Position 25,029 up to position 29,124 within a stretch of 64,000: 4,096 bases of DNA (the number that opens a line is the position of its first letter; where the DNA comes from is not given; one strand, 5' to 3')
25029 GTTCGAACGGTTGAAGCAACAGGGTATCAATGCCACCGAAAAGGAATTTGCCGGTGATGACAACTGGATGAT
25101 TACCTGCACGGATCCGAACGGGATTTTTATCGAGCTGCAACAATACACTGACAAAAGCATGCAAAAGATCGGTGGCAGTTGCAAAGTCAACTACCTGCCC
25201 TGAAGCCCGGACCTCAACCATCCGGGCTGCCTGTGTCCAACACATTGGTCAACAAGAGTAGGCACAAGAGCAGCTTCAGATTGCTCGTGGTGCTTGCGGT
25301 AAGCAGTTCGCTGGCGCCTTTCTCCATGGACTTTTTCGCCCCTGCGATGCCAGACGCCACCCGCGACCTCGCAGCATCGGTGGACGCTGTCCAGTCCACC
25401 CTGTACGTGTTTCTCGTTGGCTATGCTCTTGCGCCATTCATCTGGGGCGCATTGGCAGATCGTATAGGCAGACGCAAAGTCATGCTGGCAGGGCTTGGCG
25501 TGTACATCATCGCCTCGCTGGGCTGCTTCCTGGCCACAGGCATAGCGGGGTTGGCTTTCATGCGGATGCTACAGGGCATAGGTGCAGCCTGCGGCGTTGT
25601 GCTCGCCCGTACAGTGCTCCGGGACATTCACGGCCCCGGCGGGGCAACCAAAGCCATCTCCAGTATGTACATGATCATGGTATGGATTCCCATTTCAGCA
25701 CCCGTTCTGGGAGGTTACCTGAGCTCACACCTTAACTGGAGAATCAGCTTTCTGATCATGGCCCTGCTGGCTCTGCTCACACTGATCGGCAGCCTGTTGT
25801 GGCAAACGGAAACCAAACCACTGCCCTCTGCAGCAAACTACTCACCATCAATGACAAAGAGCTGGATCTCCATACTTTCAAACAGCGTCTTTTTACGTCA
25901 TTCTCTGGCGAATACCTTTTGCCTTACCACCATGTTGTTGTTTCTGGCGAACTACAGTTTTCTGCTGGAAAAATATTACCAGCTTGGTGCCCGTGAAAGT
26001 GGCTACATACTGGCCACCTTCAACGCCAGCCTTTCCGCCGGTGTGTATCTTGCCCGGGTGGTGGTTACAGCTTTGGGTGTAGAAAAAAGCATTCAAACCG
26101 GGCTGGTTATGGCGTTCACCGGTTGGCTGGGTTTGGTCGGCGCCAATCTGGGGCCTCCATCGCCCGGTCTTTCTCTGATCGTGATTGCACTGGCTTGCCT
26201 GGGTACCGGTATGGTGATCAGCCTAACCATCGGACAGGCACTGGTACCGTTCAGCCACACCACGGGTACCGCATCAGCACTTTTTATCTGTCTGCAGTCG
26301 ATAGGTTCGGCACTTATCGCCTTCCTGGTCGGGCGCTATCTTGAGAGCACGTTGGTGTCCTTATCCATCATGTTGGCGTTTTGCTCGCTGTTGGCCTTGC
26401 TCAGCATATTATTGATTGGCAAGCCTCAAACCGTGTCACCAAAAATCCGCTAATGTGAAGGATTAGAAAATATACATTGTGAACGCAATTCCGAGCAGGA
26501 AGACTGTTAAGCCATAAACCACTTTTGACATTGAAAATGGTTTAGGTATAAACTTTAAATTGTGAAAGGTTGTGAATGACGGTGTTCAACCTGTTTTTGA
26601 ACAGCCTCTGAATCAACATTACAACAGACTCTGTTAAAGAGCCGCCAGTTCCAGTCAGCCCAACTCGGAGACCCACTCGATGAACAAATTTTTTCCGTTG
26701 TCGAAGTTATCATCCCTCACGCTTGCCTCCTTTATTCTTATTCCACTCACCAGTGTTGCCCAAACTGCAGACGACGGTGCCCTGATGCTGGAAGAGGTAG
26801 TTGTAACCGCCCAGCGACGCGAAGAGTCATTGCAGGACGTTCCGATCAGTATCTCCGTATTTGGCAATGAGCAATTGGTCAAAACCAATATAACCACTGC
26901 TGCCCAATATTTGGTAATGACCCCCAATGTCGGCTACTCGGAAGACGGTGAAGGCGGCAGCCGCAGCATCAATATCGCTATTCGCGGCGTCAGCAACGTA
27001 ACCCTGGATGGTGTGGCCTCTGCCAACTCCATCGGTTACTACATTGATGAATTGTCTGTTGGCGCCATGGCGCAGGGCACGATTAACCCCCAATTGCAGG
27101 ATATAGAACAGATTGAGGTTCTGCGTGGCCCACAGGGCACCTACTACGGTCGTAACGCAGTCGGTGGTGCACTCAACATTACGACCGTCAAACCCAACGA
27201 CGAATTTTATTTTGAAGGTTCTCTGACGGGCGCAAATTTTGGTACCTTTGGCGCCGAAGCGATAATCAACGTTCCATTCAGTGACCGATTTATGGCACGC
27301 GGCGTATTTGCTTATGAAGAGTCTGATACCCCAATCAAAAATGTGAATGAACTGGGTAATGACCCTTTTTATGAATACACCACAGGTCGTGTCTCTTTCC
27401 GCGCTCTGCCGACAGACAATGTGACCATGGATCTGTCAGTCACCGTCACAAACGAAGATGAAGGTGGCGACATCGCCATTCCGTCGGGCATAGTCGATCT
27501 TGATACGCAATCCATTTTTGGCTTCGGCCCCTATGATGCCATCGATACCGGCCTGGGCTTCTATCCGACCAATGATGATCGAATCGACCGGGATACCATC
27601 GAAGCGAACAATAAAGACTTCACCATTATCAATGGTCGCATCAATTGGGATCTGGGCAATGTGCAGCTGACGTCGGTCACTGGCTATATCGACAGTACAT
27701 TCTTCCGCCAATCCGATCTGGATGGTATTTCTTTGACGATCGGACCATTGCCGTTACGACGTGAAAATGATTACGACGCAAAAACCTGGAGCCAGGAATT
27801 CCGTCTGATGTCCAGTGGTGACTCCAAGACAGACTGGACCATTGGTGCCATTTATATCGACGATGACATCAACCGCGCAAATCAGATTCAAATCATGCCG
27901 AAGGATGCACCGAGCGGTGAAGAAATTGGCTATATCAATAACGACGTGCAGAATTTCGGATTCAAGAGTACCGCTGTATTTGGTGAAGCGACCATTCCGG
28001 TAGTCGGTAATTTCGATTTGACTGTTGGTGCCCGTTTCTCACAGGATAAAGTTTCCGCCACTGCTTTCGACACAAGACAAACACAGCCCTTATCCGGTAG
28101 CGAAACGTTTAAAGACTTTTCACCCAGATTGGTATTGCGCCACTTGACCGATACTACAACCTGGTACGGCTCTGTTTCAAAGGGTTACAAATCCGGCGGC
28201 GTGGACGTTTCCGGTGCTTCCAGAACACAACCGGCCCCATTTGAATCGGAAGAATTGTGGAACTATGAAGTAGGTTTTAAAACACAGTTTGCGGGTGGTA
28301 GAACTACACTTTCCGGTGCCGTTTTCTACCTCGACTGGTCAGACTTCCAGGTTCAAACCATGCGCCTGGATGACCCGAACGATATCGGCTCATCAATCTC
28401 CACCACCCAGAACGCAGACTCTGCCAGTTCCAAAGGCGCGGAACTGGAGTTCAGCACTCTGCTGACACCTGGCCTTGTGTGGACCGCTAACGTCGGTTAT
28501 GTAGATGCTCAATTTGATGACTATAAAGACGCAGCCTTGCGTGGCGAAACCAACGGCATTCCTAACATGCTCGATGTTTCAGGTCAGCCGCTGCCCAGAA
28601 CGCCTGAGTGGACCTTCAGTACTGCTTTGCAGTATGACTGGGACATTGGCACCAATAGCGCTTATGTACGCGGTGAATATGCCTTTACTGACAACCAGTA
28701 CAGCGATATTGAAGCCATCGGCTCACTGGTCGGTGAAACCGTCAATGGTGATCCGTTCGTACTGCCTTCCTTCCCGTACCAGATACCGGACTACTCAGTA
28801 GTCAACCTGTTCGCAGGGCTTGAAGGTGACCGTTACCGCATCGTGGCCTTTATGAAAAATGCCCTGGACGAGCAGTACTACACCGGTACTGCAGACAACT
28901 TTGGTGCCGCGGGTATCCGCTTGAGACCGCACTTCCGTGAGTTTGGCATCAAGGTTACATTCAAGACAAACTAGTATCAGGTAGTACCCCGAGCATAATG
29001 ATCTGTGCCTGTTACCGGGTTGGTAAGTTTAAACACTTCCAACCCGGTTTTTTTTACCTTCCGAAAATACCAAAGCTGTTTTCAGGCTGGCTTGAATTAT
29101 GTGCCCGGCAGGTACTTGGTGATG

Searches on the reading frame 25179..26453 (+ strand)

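Call 76: search_protein_families(library=pfam, proteins=[window:25179-26453:+], max_evalue=0.00001)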
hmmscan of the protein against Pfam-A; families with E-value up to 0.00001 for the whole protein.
window:25179-26453:+ (424 aa): 3 families
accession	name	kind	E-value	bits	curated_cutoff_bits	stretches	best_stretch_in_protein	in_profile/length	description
PF07690.21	MFS_1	-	6.1e-40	137.6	33.4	1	39-379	1-345/347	Major Facilitator Superfamily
PF13347.12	MFS_2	-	4.8e-10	39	27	0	67-144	257-336/427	MFS/sugar transport protein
PF00083.30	Sugar_tr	-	2.6e-08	33.6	22.3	1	54-208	31-191/452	Sugar (and other) transporter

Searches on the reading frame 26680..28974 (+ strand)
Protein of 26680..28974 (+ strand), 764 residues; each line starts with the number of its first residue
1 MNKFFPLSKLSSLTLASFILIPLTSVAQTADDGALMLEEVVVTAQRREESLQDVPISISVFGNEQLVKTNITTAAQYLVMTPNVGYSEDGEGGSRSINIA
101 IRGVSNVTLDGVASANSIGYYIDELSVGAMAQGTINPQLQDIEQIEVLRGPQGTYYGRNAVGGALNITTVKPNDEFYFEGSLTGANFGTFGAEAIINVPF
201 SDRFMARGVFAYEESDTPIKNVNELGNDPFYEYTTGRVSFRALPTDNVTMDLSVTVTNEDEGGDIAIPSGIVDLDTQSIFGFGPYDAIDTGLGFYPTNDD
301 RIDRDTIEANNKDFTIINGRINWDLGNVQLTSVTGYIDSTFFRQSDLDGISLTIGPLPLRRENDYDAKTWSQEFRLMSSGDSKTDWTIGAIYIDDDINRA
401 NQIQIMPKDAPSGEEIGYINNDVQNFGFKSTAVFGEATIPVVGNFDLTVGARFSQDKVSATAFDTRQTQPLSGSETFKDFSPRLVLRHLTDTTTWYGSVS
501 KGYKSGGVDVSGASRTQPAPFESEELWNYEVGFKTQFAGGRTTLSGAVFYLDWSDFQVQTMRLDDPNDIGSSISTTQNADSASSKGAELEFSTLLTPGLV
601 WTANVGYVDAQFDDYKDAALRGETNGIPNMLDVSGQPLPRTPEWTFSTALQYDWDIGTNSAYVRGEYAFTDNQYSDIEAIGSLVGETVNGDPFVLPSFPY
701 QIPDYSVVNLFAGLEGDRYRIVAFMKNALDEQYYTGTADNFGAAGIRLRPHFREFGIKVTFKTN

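Call 76: search_protein_families(library=pfam, proteins=[window:26680-28974:+], max_evalue=0.00001)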
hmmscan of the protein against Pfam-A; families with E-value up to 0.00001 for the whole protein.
window:26680-28974:+ (764 aa): 2 families
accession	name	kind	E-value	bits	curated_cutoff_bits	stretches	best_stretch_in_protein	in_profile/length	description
PF00593.30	TonB_dep_Rec_b-barrel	-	9.6e-41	141.5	27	1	271-721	21-429/436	TonB dependent receptor-like, beta-barrel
PF07715.20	Plug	-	3.7e-17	63.2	23.9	1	51-164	2-107/107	TonB-dependent Receptor Plug Domain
